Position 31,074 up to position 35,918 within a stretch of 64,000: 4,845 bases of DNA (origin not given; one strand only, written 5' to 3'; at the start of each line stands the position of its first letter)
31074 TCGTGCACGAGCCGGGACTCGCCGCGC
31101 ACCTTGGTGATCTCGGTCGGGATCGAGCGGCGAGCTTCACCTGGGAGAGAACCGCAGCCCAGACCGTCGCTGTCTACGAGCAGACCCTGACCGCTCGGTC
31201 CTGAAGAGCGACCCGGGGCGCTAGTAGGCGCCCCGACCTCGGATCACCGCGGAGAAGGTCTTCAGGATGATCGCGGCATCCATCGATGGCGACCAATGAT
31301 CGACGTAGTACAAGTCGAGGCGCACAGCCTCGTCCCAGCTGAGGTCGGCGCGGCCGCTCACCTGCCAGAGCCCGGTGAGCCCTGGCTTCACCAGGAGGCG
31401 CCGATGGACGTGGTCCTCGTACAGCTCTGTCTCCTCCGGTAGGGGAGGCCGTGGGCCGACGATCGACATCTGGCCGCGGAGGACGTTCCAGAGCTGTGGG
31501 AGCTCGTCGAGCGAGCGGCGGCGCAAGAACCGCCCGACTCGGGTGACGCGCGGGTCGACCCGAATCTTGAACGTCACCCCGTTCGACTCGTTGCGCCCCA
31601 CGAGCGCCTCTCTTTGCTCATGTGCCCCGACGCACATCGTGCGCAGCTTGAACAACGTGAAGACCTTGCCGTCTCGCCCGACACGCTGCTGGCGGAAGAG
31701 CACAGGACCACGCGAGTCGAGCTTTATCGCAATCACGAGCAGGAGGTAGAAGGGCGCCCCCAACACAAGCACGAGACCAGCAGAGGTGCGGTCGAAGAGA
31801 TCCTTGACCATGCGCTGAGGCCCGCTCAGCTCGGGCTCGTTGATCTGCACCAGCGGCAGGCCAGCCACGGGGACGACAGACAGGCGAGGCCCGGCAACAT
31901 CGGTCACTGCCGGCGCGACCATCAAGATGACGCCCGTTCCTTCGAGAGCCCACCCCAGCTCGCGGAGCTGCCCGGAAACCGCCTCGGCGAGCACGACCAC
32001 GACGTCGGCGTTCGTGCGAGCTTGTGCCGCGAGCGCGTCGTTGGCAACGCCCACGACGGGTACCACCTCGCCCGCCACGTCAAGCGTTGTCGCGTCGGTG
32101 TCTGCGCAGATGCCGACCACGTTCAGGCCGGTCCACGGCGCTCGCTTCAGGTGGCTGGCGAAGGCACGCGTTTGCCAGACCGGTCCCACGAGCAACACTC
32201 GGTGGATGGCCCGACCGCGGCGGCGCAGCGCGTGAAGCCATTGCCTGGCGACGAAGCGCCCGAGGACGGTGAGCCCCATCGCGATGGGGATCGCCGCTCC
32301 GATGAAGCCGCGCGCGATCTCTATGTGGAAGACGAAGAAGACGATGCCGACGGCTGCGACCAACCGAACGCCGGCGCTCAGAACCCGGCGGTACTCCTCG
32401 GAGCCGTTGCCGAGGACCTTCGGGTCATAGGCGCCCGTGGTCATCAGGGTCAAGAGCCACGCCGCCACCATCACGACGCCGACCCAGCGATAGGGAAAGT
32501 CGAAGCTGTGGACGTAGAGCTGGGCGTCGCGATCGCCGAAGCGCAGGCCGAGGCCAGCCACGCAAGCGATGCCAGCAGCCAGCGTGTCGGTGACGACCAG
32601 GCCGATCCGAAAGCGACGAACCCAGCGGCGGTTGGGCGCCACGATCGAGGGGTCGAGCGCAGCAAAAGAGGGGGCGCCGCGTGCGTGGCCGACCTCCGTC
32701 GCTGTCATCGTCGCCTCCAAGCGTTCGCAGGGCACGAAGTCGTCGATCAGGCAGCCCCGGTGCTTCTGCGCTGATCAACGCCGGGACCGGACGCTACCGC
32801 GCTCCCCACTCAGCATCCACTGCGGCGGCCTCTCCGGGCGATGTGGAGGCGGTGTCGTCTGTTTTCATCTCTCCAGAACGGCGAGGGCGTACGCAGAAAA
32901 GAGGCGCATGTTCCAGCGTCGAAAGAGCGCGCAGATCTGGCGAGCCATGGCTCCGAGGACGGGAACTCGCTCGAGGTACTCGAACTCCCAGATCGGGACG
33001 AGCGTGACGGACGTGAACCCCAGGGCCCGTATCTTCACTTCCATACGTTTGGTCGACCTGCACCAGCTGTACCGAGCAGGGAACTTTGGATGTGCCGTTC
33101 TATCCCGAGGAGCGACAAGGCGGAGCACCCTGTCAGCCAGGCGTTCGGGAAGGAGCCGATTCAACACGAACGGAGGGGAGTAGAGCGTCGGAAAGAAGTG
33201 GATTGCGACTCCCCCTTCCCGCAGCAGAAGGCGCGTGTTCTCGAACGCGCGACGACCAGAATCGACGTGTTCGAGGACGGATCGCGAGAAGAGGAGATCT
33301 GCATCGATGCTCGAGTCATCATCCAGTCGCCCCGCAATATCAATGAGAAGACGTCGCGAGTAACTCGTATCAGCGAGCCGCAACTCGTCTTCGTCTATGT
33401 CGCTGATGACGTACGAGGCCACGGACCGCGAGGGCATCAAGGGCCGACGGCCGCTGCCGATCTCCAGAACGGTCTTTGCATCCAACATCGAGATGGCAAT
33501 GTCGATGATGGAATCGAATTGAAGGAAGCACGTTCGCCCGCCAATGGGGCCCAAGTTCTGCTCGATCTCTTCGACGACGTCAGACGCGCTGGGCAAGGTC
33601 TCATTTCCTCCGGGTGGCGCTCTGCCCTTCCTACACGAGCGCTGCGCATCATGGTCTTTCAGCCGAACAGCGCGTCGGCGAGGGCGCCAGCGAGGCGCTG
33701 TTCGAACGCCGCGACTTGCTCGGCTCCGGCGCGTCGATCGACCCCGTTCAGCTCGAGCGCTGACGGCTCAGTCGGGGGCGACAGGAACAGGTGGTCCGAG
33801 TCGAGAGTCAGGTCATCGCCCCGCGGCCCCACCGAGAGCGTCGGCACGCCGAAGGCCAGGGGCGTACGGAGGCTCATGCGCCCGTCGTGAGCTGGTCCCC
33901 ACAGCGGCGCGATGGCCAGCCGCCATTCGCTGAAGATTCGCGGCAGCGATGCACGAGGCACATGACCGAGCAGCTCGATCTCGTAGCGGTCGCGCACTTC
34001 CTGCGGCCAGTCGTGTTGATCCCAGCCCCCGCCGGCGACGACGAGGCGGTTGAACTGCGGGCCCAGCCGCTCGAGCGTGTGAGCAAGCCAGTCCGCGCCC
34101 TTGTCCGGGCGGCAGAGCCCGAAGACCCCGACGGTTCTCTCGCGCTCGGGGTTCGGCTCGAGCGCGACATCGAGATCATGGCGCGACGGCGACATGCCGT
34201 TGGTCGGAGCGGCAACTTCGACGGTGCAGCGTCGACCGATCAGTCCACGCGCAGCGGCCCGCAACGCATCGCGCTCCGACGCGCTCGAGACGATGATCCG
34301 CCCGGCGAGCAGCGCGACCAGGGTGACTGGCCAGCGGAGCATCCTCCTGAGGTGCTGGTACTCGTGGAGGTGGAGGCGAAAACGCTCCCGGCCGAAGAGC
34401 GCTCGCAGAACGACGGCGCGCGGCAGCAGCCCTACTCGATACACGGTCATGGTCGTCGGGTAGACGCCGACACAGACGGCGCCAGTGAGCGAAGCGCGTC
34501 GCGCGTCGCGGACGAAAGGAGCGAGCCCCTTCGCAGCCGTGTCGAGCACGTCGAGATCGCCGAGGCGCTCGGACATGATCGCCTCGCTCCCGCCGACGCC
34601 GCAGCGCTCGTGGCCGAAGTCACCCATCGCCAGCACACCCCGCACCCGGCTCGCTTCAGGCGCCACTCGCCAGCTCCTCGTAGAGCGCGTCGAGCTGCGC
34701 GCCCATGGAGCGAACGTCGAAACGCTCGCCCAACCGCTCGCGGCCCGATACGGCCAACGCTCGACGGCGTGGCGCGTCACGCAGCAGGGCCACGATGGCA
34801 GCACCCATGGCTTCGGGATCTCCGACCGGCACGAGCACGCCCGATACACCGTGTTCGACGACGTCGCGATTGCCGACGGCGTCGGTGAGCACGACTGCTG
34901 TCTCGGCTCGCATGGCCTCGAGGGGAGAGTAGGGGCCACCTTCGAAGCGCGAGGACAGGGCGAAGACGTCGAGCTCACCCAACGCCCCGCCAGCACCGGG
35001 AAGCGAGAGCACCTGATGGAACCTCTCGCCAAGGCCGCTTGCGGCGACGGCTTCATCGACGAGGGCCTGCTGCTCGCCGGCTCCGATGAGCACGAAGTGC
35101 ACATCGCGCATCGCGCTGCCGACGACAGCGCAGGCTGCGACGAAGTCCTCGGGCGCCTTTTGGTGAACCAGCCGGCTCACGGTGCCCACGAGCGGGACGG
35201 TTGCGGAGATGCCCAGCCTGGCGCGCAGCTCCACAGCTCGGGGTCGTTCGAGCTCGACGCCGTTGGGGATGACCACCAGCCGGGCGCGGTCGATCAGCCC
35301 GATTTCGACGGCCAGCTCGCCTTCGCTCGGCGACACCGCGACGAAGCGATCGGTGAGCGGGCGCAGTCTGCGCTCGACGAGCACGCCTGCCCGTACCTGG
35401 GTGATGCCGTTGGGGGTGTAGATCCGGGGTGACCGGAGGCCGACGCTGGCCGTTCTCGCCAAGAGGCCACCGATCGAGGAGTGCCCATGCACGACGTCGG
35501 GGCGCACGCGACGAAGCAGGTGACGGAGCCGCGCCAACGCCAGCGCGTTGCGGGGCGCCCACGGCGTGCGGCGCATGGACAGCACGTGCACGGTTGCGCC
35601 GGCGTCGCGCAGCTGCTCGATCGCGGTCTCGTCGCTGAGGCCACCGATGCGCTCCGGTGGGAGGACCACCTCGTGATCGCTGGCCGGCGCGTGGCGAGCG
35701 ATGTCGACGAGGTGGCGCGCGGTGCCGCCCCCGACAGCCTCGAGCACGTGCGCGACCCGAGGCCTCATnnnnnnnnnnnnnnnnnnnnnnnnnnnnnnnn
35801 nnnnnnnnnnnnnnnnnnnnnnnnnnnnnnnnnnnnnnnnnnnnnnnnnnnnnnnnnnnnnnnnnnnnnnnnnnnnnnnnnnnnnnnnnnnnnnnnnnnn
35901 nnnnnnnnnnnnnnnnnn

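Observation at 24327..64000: Methyltransferase-saturated hybrid Wzy/ABC surface-glycan locus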

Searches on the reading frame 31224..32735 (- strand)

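Call 6: search_protein_families(library=pfam, proteins=[window:31224-32735:-], max_evalue=0.001)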
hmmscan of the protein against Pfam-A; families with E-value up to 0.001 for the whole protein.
window:31224-32735:- (504 aa): 2 families
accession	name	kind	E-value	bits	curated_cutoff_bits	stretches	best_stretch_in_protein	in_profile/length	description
PF02397.22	Bac_transf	-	9.7e-66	221.1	27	1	311-498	1-178/179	Bacterial sugar transferase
PF13727.12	CoA_binding_3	-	1.5e-11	45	25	1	100-244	3-143/175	CoA-binding domain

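Call 22: search_protein_families(library=ncbifam, proteins=[window:31224-32735:-], max_evalue=0.001)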
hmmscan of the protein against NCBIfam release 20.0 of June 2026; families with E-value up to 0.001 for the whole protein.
window:31224-32735:- (504 aa): 10 families
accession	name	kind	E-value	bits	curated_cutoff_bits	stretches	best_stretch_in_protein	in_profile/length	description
TIGR03025.1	EPS_sugtrans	subfamily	9.8e-124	414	295.55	1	56-504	9-445/445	exopolysaccharide biosynthesis polyprenyl glycosylphosphotransferase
TIGR03023.1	WcaJ_sugtrans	equivalog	8.4e-100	335.2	410.75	1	50-504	3-453/453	undecaprenyl-phosphate glucose phosphotransferase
TIGR03022.1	WbaP_sugtrans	subfamily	1.5e-91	307.9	403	1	46-504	1-456/456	undecaprenyl-phosphate galactose phosphotransferase WbaP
NF041877.1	EPS_EpsZ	equivalog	3.1e-71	240.4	800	1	85-503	45-458/459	exopolysaccharide biosynthesis polyisoprenyl-phosphate hexose-1-phosphate transferase EpsZ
NF052601.1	undeca_RfbP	equivalog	2.7e-63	213.5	330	1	307-504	41-244/244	undecaprenyl-phosphate galactose phosphotransferase family protein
NF007518.0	PRK10124.1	equivalog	8e-53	179.8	684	1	123-494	90-454/464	undecaprenyl-phosphate glucose phosphotransferase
TIGR03013.1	EpsB_2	subfamily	4.5e-52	177.6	393.35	1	82-503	30-442/443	TIGR03013 family XrtA/PEP-CTERM system glycosyltransferase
NF011751.0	PRK15204.1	equivalog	3.6e-51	174.2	907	1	178-504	147-476/476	undecaprenyl-phosphate galactose phosphotransferase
NF050817.1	PolSacchBiosHfsE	equivalog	2.6e-37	128.7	750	1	89-497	54-459/467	polysaccharide biosynthesis protein HfsE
NF045514.1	glycotran_HepC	equivalog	4.5e-24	84.9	140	1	307-430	113-211/220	heterocyst development glycosyltransferase HepC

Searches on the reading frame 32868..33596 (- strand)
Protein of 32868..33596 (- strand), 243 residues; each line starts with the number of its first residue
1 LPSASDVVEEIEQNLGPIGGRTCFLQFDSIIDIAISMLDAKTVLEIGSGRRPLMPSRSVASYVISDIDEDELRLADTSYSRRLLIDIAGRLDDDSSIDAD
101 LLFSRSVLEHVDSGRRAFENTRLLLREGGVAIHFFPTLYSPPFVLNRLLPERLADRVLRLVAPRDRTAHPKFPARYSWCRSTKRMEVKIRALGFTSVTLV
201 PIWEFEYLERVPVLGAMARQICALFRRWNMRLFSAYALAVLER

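Call 6: search_protein_families(library=pfam, proteins=[window:32868-33596:-], max_evalue=0.001)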
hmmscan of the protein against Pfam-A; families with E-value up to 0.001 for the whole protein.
window:32868-33596:- (243 aa): 3 families
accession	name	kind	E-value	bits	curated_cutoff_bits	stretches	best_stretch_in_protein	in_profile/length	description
PF08242.18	Methyltransf_12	-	6e-05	24.1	30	1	51-130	12-97/98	Methyltransferase domain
PF13489.12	Methyltransf_23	-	0.00013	22.1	27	1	40-175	23-147/164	Methyltransferase domain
PF08241.18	Methyltransf_11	-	0.00046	21.2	21.2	1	47-132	6-94/95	Methyltransferase domain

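Call 49: search_protein_families(library=ncbifam, proteins=[window:32868-33596:-], max_evalue=0.001)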
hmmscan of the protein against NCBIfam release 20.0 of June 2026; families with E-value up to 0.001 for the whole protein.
window:32868-33596:- (243 aa): 0 families

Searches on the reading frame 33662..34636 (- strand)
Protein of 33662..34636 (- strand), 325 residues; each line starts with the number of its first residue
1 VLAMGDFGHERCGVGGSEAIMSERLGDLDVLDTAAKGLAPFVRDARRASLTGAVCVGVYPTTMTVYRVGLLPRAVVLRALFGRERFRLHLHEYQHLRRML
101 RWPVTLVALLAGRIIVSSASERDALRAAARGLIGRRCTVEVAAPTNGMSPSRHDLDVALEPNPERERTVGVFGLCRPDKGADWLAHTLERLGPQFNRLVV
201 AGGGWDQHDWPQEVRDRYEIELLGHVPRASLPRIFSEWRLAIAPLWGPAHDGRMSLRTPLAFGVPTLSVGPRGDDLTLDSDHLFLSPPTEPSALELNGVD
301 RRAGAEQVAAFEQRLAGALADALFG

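Call 6: search_protein_families(library=pfam, proteins=[window:33662-34636:-], max_evalue=0.001)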
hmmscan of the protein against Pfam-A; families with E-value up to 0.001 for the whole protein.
window:33662-34636:- (325 aa): 0 families

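Call 37: search_protein_families(library=ncbifam, proteins=[window:33662-34636:-], max_evalue=0.001)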
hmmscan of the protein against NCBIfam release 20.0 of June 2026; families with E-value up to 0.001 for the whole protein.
window:33662-34636:- (325 aa): 0 families

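Call 84: search_solved_structures(query=window:33662-34636:-, max_evalue=1)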
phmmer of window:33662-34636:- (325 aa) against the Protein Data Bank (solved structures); distinct sequences matched with E-value up to 1: 0.

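Call 112: search_protein_families(library=pfam, proteins=[window:33662-34636:-], max_evalue=5)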
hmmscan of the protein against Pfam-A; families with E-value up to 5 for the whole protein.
window:33662-34636:- (325 aa): 1 family
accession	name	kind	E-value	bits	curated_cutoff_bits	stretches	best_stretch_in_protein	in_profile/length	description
PF13524.12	Glyco_trans_1_2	-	0.04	14.3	25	1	183-242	4-51/144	Glycosyl transferase-like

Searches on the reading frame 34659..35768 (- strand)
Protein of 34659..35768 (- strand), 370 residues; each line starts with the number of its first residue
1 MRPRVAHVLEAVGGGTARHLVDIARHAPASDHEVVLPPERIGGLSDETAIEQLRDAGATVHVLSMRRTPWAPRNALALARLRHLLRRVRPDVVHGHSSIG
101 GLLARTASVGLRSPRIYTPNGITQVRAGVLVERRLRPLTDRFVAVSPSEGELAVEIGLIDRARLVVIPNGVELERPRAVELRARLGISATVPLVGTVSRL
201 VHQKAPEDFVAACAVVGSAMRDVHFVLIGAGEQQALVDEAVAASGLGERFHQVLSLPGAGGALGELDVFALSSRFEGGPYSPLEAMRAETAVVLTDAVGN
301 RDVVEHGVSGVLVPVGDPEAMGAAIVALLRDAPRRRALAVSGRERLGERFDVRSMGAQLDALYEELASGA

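Call 6: search_protein_families(library=pfam, proteins=[window:34659-35768:-], max_evalue=0.001)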
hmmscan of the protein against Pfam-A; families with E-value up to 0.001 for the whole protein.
window:34659-35768:- (370 aa): 6 families
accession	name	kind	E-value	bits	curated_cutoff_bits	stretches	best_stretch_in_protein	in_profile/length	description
PF00534.26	Glycos_transf_1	-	2.3e-24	86.3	26.4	1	181-344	5-171/172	Glycosyl transferases group 1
PF13692.12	Glyco_trans_1_4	-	6.3e-24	85.3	27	1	192-331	2-142/142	Glycosyl transferases group 1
PF13439.12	Glyco_transf_4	-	6.4e-22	78.8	28.5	1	14-175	2-170/170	Glycosyltransferase Family 4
PF13579.12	Glyco_trans_4_4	-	4.6e-18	66.5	29.7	1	14-170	1-158/158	Glycosyl transferase 4-like domain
PF13477.12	Glyco_trans_4_2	-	4.5e-07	30.5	23.4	1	50-121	37-108/139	Glycosyl transferase 4-like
PF20706.3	GT4-conflict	-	3.6e-06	26.6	26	0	52-106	43-98/385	Family 4 Glycosyltransferase in conflict systems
